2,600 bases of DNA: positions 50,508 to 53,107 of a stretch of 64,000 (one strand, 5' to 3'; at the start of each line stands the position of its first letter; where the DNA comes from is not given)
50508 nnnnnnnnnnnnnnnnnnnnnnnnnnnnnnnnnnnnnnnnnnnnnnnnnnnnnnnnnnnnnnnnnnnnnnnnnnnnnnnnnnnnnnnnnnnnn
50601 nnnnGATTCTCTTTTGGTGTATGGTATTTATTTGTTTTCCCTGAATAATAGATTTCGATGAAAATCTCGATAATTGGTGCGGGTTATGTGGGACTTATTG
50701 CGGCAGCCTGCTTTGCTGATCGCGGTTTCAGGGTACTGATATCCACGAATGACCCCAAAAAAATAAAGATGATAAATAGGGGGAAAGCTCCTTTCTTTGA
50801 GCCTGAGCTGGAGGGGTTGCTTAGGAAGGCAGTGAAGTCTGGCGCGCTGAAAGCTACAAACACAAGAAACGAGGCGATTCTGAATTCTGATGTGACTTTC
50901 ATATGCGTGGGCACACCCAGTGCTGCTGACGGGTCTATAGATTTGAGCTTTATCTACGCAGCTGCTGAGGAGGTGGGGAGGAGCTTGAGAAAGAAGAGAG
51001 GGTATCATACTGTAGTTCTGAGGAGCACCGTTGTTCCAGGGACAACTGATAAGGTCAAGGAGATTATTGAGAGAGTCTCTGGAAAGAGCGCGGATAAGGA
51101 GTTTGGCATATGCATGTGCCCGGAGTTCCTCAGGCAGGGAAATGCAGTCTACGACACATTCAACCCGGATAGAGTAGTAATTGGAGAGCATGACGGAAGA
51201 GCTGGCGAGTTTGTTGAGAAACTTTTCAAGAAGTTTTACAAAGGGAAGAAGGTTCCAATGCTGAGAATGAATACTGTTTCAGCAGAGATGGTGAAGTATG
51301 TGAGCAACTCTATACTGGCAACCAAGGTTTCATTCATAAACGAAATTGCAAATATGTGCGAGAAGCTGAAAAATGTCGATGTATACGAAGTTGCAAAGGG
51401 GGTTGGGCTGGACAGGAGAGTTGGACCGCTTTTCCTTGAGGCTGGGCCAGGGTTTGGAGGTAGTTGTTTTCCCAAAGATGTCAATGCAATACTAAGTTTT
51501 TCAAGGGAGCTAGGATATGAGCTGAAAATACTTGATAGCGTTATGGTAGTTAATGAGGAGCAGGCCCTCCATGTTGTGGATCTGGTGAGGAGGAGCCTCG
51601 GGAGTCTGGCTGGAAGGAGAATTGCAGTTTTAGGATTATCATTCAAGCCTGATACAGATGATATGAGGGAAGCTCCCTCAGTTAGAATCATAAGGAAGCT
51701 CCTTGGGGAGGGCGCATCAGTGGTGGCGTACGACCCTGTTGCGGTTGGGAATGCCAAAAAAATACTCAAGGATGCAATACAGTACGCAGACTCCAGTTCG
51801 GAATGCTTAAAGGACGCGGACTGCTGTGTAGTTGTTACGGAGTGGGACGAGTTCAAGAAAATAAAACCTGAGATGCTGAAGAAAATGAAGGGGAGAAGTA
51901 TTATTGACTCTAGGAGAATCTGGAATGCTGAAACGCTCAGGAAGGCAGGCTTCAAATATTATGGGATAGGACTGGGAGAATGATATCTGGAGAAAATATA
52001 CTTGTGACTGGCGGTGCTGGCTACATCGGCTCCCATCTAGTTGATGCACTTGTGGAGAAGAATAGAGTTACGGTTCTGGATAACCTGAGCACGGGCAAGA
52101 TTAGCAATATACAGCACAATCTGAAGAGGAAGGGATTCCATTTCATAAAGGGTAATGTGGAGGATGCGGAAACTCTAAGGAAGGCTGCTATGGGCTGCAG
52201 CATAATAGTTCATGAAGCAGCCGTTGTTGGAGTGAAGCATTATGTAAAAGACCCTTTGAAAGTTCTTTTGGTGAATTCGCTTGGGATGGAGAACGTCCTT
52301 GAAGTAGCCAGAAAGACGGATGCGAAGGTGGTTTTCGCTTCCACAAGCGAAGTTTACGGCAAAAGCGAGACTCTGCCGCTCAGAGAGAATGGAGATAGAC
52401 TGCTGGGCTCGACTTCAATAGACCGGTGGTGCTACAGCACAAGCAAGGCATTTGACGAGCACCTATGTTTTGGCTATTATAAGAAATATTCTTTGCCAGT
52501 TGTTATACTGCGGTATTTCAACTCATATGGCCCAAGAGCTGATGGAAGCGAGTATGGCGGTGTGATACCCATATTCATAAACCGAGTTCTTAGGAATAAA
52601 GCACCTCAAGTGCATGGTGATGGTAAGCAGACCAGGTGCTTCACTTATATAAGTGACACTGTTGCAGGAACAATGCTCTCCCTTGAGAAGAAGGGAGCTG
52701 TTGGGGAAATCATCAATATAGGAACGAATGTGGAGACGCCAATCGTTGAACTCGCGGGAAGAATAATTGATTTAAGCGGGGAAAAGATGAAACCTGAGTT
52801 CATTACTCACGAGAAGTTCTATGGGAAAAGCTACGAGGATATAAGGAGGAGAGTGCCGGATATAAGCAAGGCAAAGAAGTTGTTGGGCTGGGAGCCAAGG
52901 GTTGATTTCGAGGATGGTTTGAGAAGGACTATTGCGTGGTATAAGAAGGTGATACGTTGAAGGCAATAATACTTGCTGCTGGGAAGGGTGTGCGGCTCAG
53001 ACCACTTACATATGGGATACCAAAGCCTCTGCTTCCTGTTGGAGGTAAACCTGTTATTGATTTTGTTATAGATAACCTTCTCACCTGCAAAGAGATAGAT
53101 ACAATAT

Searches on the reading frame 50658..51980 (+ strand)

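Call 22: search_protein_families(library=pfam, proteins=[window:50658-51980:+], max_evalue=0.001)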
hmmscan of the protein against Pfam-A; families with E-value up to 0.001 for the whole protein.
window:50658-51980:+ (441 aa): 6 families
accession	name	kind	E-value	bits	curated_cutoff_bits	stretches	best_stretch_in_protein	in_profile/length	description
PF03721.20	UDPG_MGDP_dh_N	-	1.5e-58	197.9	27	1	1-188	1-186/187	UDP-glucose/GDP-mannose dehydrogenase family, NAD binding domain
PF00984.24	UDPG_MGDP_dh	-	4.5e-34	116.9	25.4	1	208-300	2-93/94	UDP-glucose/GDP-mannose dehydrogenase family, central domain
PF03720.21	UDPG_MGDP_dh_C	-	2.2e-31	108.7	30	1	323-423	1-102/103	UDP-glucose/GDP-mannose dehydrogenase family, UDP binding domain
PF03807.23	F420_oxidored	-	2e-05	25.5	21.6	0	2-87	1-70/94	NADP oxidoreductase coenzyme F420-dependent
PF03446.21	NAD_binding_2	-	0.00019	22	21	0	2-94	1-73/161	NAD binding domain of 6-phosphogluconate dehydrogenase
PF01210.29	NAD_Gly3P_dh_N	-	0.00025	21.5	23.1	0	2-86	1-79/158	NAD-dependent glycerol-3-phosphate dehydrogenase N-terminus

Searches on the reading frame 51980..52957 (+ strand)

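Call 22: search_protein_families(library=pfam, proteins=[window:51980-52957:+], max_evalue=0.001)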
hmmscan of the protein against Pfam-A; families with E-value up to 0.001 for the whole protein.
window:51980-52957:+ (326 aa): 10 families
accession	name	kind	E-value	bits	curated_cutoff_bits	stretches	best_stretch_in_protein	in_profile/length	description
PF16363.11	GDP_Man_Dehyd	-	3.1e-56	191.7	27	1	8-317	1-332/332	GDP-mannose 4,6 dehydratase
PF01370.27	Epimerase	-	8.6e-53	179.6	20.9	1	7-248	1-240/240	NAD dependent epimerase/dehydratase family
PF01073.25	3Beta_HSD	-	4.5e-19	69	22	1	8-164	1-158/280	3-beta hydroxysteroid dehydrogenase/isomerase family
PF02719.21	Polysacc_synt_2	-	8.3e-16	58.5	20.2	1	7-122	1-128/293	Polysaccharide biosynthesis protein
PF07993.18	NAD_binding_4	-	2e-11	44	20.1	1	9-179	1-204/258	Male sterility protein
PF04321.23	RmlD_sub_bind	-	6.6e-09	35.7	27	1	6-129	2-108/287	RmlD substrate binding domain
PF13460.12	NAD_binding_10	-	2.3e-06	28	27.2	1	11-127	1-103/184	NAD(P)H-binding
PF05368.20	NmrA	-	3.8e-05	23.9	27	1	6-76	4-73/298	NmrA-like family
PF02254.24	TrkA_N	-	8.2e-05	23.3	23.8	1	12-72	5-61/116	TrkA-N domain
PF00106.31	adh_short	-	0.00024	21.1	26.6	0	6-70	2-68/195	short chain dehydrogenase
